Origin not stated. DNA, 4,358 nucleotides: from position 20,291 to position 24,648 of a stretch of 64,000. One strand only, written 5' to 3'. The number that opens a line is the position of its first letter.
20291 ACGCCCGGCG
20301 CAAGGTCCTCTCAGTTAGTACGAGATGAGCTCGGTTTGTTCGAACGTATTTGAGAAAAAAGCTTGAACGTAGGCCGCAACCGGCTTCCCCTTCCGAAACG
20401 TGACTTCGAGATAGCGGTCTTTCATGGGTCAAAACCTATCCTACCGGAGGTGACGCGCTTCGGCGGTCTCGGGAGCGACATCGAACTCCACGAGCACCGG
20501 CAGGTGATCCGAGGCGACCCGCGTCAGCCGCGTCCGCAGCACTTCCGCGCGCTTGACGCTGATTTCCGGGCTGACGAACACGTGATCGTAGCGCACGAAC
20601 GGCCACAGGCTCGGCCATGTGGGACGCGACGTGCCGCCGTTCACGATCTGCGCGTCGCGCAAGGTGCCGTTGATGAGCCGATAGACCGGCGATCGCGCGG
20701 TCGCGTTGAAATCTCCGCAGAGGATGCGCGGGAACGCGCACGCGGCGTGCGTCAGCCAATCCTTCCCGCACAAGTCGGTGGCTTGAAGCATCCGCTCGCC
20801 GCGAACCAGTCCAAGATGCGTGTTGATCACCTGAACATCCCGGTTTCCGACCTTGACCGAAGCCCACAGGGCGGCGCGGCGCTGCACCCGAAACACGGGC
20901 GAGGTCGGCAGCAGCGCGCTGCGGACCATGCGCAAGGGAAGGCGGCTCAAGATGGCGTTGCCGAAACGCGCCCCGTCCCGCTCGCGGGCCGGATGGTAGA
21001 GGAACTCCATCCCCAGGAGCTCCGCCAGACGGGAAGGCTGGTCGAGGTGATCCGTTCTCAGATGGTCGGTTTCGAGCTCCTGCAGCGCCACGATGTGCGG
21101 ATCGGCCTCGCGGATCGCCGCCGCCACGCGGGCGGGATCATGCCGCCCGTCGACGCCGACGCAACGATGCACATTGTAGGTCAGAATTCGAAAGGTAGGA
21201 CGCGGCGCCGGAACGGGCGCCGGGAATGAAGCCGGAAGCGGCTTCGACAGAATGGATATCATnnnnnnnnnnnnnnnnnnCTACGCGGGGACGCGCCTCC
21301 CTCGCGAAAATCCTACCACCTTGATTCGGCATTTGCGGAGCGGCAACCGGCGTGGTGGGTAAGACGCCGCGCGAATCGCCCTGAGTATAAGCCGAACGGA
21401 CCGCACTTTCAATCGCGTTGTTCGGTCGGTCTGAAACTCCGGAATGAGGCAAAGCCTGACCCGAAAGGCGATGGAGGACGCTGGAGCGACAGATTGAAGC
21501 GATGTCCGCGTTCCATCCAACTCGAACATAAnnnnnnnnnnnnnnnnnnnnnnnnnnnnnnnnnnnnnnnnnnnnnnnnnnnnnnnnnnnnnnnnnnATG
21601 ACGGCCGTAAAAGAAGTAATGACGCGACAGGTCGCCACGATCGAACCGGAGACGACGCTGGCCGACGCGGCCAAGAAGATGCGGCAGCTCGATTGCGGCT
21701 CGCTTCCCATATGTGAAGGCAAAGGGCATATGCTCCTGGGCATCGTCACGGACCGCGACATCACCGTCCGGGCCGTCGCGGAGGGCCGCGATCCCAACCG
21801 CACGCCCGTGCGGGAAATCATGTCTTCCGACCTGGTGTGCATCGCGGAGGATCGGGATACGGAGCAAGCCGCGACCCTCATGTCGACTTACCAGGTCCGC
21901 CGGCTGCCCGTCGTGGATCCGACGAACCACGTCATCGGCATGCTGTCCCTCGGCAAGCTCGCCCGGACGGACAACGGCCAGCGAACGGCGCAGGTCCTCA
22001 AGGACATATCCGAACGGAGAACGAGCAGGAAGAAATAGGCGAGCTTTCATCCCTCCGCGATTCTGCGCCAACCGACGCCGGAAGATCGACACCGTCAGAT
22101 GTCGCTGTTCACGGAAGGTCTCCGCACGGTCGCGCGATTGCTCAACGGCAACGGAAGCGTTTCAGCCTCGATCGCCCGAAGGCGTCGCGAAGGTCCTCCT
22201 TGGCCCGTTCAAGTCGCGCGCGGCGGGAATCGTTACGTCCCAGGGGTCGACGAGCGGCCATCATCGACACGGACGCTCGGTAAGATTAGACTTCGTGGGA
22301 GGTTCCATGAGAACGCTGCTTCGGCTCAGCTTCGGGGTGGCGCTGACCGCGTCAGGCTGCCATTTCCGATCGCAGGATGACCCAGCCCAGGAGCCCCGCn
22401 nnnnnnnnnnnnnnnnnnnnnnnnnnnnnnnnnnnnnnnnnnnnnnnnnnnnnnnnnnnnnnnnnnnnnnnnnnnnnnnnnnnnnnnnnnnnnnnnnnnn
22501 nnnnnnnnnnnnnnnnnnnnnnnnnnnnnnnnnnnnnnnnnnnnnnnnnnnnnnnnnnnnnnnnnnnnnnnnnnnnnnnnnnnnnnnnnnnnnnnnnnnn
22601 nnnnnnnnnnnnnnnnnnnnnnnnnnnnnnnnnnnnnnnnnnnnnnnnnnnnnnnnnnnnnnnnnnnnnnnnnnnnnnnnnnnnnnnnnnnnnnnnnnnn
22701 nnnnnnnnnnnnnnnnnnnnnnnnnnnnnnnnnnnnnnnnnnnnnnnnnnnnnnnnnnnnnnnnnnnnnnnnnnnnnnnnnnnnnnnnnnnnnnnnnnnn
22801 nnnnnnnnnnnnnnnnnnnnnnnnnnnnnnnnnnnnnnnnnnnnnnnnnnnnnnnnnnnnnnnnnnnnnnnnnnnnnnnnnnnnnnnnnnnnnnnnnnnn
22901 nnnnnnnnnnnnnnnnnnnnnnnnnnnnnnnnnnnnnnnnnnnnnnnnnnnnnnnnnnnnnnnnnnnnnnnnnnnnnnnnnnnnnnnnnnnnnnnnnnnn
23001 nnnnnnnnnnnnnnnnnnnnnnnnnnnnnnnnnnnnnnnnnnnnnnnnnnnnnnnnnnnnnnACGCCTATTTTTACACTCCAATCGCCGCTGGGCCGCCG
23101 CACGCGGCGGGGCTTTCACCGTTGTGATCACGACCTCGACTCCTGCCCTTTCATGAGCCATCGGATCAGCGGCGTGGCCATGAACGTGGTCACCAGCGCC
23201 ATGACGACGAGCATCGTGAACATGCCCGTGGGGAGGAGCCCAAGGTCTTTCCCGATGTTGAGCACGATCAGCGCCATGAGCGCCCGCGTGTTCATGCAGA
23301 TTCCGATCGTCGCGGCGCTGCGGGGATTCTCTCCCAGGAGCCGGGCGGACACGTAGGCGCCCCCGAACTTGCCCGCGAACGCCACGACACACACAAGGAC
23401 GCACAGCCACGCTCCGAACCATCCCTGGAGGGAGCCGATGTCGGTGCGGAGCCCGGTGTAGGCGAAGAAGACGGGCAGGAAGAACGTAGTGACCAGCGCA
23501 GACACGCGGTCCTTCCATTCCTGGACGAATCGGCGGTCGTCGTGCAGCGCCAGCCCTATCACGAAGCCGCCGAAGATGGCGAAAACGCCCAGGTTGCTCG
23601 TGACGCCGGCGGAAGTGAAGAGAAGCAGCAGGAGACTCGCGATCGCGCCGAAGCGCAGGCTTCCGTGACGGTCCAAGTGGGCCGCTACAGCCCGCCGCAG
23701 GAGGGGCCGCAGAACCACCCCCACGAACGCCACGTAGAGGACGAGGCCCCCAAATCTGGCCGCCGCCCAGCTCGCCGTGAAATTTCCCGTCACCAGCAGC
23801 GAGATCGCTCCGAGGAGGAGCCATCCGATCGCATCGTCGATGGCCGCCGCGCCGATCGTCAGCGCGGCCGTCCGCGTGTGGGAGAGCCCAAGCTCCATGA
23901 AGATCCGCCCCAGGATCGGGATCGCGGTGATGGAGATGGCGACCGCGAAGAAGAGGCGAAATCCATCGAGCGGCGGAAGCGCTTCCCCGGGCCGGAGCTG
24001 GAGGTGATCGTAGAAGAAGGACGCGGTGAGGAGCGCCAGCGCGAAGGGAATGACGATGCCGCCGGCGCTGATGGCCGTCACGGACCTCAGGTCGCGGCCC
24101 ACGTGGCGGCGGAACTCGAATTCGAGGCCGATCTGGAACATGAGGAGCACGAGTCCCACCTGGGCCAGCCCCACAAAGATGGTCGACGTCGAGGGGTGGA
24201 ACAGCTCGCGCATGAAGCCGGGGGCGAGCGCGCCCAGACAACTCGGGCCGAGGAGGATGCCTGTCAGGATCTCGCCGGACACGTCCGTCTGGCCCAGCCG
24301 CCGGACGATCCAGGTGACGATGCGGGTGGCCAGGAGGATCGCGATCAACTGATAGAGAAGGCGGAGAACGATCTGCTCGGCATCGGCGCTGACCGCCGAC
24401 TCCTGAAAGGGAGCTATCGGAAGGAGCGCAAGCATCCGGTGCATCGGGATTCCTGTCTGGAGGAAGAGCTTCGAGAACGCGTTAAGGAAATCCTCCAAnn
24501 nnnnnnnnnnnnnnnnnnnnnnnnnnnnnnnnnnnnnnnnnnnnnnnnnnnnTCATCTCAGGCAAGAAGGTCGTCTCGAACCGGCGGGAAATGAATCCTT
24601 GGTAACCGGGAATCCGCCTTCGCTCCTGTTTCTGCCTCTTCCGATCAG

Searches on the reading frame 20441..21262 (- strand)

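Call 85: search_protein_families(library=pfam, proteins=[window:20441-21262:-], max_evalue=0.0001)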
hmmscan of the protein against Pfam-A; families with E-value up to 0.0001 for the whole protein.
window:20441-21262:- (273 aa): 2 families
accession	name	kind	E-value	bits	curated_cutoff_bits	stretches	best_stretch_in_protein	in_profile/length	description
PF03372.29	Exo_endo_phos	-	1.6e-26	93.8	24.5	1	27-253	1-225/225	Endonuclease/Exonuclease/phosphatase family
PF23226.1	Exo_endo_phos_PGAP2IP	-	2.7e-07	30.6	27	1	29-164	9-141/239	PGAP2IP, C-terminal nuclease-like domain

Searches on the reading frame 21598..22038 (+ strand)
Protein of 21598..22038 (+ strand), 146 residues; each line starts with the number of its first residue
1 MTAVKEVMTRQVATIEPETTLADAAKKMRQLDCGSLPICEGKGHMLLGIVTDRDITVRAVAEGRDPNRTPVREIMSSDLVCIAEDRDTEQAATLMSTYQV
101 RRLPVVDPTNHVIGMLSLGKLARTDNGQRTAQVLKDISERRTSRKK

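Call 85: search_protein_families(library=pfam, proteins=[window:21598-22038:+], max_evalue=0.0001)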
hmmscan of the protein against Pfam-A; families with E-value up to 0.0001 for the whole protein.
window:21598-22038:+ (146 aa): 1 family
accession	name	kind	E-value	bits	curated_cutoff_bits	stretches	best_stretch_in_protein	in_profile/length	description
PF00571.33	CBS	-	3.9e-29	101.2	24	2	4-56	1-52/57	CBS domain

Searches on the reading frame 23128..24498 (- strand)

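Call 86: search_protein_families(library=pfam, proteins=[window:23128-24498:-], max_evalue=0.0001)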
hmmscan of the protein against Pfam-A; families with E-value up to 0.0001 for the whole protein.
window:23128-24498:- (456 aa): 1 family
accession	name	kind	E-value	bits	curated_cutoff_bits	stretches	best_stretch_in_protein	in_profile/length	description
PF00999.27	Na_H_Exchanger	-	5.6e-51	174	26.2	1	57-450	3-374/375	Sodium/hydrogen exchanger, transmembrane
